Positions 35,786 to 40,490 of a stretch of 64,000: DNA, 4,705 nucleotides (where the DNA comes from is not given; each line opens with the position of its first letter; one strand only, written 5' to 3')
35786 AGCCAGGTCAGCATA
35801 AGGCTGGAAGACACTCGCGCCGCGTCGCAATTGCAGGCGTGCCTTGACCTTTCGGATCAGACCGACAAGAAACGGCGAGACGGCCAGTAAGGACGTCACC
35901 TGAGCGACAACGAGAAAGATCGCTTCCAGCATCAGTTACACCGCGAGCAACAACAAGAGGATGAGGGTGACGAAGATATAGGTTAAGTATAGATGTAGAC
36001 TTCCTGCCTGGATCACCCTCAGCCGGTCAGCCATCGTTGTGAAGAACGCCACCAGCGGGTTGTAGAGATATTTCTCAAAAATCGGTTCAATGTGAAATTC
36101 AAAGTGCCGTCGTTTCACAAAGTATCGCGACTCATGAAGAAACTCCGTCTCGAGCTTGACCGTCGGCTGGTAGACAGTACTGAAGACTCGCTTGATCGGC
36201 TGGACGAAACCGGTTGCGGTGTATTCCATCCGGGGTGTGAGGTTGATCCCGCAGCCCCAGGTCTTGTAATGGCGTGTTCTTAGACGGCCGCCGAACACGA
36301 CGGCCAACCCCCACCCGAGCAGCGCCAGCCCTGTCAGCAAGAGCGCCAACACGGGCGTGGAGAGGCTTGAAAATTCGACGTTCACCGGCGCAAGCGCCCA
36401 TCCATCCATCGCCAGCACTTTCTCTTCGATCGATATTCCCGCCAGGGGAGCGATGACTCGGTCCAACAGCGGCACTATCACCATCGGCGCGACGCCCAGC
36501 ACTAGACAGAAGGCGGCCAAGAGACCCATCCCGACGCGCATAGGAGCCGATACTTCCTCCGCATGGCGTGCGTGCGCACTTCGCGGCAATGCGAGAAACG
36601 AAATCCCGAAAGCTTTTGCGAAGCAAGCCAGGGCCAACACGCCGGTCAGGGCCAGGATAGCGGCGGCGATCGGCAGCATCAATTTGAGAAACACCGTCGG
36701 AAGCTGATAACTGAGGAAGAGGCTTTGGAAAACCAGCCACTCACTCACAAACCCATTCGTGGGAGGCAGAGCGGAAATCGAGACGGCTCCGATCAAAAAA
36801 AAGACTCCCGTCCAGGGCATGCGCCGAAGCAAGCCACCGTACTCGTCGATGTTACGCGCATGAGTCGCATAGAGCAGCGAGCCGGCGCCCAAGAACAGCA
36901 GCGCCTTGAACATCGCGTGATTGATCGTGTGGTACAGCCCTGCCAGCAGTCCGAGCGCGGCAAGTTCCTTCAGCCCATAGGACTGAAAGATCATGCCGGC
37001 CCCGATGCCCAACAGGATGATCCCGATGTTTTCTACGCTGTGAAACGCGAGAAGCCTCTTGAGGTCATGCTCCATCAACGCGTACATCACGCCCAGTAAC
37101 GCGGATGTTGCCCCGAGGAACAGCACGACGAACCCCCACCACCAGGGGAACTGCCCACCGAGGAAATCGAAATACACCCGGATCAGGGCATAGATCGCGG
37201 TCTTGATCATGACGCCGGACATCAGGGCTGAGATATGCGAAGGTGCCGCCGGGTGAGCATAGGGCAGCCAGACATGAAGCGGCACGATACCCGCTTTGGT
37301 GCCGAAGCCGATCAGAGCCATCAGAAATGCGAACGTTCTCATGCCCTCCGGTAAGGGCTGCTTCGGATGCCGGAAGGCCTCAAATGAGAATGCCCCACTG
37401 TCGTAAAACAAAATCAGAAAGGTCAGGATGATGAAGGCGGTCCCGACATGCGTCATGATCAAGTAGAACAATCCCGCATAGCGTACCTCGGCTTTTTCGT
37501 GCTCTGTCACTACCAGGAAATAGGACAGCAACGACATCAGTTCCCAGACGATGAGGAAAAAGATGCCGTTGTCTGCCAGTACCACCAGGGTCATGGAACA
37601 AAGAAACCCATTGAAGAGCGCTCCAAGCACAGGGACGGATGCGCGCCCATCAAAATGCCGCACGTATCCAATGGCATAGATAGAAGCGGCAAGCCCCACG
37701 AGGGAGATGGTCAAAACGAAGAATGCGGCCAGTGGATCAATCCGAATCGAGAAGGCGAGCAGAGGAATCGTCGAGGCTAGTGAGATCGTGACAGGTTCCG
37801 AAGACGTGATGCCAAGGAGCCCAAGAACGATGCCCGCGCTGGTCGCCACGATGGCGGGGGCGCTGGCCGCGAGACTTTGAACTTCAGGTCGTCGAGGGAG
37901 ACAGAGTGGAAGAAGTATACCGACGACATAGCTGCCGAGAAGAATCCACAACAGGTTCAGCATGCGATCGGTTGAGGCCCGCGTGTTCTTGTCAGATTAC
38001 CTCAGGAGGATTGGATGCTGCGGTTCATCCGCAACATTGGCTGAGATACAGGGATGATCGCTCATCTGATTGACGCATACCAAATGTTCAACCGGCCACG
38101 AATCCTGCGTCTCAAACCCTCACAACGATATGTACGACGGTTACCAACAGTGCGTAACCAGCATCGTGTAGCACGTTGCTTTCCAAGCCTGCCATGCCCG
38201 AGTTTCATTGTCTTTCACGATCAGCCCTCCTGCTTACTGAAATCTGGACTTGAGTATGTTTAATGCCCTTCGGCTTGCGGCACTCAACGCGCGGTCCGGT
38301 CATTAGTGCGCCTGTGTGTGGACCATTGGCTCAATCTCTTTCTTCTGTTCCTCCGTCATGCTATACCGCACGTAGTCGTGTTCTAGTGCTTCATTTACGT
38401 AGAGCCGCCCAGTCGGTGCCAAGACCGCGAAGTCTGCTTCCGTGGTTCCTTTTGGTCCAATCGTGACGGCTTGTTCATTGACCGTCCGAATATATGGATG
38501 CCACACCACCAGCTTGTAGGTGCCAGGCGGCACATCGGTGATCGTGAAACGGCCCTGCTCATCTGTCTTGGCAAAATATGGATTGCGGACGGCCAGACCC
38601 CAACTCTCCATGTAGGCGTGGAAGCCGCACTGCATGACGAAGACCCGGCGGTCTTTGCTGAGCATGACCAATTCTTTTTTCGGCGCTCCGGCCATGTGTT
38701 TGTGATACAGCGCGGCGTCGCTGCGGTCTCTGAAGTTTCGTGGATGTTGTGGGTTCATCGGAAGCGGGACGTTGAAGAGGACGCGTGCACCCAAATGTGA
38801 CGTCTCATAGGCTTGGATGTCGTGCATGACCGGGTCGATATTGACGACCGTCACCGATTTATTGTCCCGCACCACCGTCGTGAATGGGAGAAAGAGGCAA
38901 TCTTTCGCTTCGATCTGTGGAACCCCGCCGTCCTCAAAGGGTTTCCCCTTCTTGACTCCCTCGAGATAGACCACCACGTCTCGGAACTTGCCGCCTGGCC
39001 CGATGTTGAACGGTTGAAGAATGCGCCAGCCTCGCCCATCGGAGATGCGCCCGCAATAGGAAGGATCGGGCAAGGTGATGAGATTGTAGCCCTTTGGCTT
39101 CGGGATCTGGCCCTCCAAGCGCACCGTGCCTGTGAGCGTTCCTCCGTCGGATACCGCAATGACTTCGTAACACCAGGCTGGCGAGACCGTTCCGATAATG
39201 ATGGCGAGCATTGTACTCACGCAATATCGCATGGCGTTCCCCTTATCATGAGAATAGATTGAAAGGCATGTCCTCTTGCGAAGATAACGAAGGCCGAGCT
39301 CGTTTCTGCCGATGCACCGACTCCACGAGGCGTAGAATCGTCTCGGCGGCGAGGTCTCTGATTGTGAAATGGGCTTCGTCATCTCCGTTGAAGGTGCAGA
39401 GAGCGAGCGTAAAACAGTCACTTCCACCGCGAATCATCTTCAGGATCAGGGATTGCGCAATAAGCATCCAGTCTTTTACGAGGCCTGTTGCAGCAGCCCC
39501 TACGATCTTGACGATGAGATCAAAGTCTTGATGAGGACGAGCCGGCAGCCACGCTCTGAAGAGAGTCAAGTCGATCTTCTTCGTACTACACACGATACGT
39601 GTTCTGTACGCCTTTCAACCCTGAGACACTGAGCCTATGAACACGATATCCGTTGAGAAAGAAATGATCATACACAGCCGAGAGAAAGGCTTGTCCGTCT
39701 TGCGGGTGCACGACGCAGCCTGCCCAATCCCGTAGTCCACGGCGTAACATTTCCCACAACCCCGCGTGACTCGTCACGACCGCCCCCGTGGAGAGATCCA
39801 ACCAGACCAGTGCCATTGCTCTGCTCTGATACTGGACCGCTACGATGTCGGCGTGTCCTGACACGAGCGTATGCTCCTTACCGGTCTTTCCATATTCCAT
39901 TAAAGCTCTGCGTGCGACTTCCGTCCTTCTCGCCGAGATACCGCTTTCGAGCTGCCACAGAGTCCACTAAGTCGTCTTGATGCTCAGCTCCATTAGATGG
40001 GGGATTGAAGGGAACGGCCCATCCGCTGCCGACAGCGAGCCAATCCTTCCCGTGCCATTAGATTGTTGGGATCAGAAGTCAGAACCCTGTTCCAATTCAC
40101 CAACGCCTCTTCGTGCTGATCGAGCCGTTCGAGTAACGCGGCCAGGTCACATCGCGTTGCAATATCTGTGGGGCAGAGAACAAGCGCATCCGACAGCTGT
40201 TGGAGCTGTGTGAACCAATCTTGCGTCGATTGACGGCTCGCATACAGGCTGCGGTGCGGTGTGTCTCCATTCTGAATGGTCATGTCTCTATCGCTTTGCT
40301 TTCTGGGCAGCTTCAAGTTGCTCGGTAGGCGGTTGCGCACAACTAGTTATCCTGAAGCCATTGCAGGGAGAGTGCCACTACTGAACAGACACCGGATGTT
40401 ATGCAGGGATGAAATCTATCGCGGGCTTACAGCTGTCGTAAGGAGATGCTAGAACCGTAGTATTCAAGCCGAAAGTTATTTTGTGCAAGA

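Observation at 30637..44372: Candidate new system: nickel-less hydrogenase-like (Ehr) ion-pumping complex under sigma54 control, with a periplasmic blue-copper protein and a CbbQ ATPase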

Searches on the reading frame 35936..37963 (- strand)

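Call 4: search_protein_families(library=pfam, proteins=[window:35936-37963:-], max_evalue=0.01)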
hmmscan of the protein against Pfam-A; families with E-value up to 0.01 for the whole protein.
window:35936-37963:- (675 aa): 2 families
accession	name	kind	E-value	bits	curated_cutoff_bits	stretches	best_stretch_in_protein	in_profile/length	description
PF00361.26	Proton_antipo_M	-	1.2e-52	179.4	21.5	1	131-426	2-286/294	NADH:quinone oxidoreductase/Mrp antiporter, TM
PF00662.26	Proton_antipo_N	-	5.8e-07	29.8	24.5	1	70-103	10-43/51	NADH-Ubiquinone oxidoreductase (complex I), chain 5 N-terminus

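Call 5: search_protein_families(library=ncbifam, proteins=[window:35936-37963:-], max_evalue=0.01)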
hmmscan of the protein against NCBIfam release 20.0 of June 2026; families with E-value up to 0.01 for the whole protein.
window:35936-37963:- (675 aa): 70 families (the best 25 are shown)
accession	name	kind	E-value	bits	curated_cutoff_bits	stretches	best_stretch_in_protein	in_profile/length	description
NF005086.0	PRK06521.1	equivalog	3.3e-225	749.5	667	1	2-673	5-666/669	hydrogenase 4 subunit B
NF006418.0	PRK08667.1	equivalog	8e-182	606.1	794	1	4-673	5-639/644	hydrogenase membrane subunit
NF005958.0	PRK08042.1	equivalog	9.3e-99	331.9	727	1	43-599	38-565/608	formate hydrogenlyase subunit 3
NF006240.0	PRK08376.1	subfamily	2e-78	264.6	662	1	41-509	55-505/521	putative monovalent cation/H+ antiporter subunit D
NF009310.0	PRK12668.1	equivalog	1.7e-65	222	564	1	55-667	46-577/584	Na(+)/H(+) antiporter subunit D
NF006419.0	PRK08668.1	equivalog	1.7e-65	221.9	617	1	53-673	46-611/613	NADH dehydrogenase subunit M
NF005044.0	PRK06458.1-4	equivalog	4.7e-57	194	610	1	64-505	59-492/531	hydrogenase 4 subunit F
NF009288.0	PRK12648.1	equivalog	8.2e-57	193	1104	1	5-519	4-498/954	monovalent cation/H+ antiporter subunit A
TIGR00940.1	2a6301s01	subfamily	1.5e-56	192.2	920.45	1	5-508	2-505/793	monovalent cation:proton antiporter subunit A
NF005046.0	PRK06459.1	equivalog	5.3e-56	190.5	460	1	60-675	29-585/587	hydrogenase 4 subunit B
NF009287.0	PRK12647.1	equivalog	6e-56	190.4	937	1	69-517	68-492/773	putative monovalent cation/H+ antiporter subunit A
TIGR01972.1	NDH_I_M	subfamily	1.1e-53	182.7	263.8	1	59-504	58-479/486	NADH-quinone oxidoreductase subunit M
NF005141.0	PRK06590.1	equivalog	4.7e-51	174.4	556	1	3-673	3-608/615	NADH-quinone oxidoreductase subunit L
NF009284.0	PRK12644.1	equivalog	2.1e-50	171.7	962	1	69-518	66-496/975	Na+/H+ antiporter subunit A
NF009286.0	PRK12646.1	equivalog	5.8e-50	170.6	1063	1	54-434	54-434/800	DUF4040 family protein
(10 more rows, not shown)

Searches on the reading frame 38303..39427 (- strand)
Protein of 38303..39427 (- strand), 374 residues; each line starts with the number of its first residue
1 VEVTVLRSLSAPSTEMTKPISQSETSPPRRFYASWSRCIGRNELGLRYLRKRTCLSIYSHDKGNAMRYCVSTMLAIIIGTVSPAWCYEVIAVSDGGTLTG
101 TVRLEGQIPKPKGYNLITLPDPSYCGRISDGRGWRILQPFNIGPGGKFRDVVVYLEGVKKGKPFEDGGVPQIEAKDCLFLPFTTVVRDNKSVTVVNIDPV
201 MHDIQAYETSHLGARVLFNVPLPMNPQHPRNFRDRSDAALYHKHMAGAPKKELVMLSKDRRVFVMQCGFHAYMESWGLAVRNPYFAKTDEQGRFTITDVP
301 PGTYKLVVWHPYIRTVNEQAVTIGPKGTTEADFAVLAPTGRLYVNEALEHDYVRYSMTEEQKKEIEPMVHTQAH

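Call 4: search_protein_families(library=pfam, proteins=[window:38303-39427:-], max_evalue=0.01)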
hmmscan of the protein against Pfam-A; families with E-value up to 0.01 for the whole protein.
window:38303-39427:- (374 aa): 4 families
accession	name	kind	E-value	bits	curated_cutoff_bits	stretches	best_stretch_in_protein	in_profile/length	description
PF13620.12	CarboxypepD_reg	-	1.8e-09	38.3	32.3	1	285-334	31-80/82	Carboxypeptidase regulatory-like domain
PF14686.12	fn3_3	-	1.3e-08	34.9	24.4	1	284-330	27-74/75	Polysaccharide lyase family 4, domain II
PF09430.16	EMC7_beta-sandw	-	0.00012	22.7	26.6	1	283-344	20-80/122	ER membrane protein complex subunit 7, beta-sandwich domain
PF13715.12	CarbopepD_reg_2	-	0.0029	18.1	32.2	1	287-328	29-69/88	CarboxypepD_reg-like domain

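Call 5: search_protein_families(library=ncbifam, proteins=[window:38303-39427:-], max_evalue=0.01)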
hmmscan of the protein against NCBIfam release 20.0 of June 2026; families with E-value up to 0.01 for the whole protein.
window:38303-39427:- (374 aa): 0 families

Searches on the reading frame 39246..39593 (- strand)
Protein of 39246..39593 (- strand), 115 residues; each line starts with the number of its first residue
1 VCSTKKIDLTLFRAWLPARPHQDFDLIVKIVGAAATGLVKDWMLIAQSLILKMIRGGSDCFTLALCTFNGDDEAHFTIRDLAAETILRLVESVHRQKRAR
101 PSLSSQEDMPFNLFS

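Call 42: search_protein_families(library=pfam, proteins=[window:39246-39593:-], max_evalue=0.1)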
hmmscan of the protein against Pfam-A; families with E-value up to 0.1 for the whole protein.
window:39246-39593:- (115 aa): 1 family
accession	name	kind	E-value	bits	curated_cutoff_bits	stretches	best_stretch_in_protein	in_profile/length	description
PF02552.22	CO_dh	-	0.023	14.9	21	1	48-87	120-161/168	CO dehydrogenase beta subunit/acetyl-CoA synthase epsilon subunit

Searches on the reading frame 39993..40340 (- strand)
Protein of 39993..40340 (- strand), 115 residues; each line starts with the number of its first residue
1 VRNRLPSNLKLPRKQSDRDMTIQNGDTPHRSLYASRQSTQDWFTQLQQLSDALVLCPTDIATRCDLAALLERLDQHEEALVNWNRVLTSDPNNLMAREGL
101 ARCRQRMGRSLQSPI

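Call 4: search_protein_families(library=pfam, proteins=[window:39993-40340:-], max_evalue=0.01)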
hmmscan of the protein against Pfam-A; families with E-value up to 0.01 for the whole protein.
window:39993-40340:- (115 aa): 7 families
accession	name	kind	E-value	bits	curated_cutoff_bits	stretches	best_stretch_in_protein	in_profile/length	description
PF13431.12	TPR_17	-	2.6e-07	30.8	24.4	1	51-80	4-33/34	Tetratricopeptide repeat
PF13428.12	TPR_14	-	0.00016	22.4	23.5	1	66-102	7-43/44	Tetratricopeptide repeat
PF13414.12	TPR_11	-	0.00046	20.3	26.8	0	75-101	9-35/42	TPR repeat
PF00515.34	TPR_1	-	0.00071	19.7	27.8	1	63-93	4-34/34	Tetratricopeptide repeat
PF13424.12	TPR_12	-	0.0088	16.7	30.1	0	63-109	6-60/77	Tetratricopeptide repeat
PF07719.23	TPR_2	-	0.0093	16.5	27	0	65-93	6-34/34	Tetratricopeptide repeat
PF16918.11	PknG_TPR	-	0.0094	15.2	27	0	40-110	142-211/340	Protein kinase G tetratricopeptide repeat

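Call 5: search_protein_families(library=ncbifam, proteins=[window:39993-40340:-], max_evalue=0.01)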
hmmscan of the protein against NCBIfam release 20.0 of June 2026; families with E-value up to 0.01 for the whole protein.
window:39993-40340:- (115 aa): 0 families
